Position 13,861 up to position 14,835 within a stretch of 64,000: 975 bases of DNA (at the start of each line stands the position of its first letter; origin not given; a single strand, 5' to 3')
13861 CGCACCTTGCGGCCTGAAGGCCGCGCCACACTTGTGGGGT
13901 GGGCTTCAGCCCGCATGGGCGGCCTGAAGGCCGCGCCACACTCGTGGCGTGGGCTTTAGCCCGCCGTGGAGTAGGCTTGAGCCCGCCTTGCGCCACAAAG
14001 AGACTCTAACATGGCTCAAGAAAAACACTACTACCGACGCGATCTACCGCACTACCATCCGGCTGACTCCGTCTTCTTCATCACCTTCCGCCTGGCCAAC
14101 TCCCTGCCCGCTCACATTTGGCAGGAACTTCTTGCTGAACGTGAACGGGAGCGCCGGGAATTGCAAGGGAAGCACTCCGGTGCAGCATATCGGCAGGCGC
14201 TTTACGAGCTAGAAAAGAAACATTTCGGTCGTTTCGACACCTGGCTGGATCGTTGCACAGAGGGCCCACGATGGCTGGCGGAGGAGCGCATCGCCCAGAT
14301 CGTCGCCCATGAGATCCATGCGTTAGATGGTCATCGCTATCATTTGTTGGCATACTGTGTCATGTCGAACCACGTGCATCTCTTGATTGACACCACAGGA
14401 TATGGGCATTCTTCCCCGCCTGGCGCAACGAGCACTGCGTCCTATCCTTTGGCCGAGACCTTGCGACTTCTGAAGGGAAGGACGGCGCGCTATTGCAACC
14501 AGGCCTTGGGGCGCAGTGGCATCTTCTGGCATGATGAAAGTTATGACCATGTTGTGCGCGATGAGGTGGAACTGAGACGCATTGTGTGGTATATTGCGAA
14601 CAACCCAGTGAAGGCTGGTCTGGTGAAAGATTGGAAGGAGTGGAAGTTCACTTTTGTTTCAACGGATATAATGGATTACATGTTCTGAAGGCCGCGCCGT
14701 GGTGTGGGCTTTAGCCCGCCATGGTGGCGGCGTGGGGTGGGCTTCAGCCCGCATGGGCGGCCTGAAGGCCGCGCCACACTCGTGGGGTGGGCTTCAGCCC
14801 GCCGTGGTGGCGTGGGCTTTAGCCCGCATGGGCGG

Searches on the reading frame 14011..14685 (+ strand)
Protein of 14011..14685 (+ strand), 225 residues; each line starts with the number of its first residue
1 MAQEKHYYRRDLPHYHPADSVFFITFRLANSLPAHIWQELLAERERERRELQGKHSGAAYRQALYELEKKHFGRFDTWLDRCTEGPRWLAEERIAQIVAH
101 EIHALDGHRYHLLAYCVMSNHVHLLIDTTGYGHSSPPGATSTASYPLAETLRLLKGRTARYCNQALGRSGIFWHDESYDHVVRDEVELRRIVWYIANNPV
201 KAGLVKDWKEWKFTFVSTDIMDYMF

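Call 89: search_protein_families(library=pfam, proteins=[window:14011-14685:+], max_evalue=0.001)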
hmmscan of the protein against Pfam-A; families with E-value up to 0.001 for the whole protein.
window:14011-14685:+ (225 aa): 1 family
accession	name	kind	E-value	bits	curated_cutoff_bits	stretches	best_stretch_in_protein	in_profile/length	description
PF01797.21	Y1_Tnp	-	1.1e-05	25.9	23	0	105-128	36-59/121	Transposase IS200 like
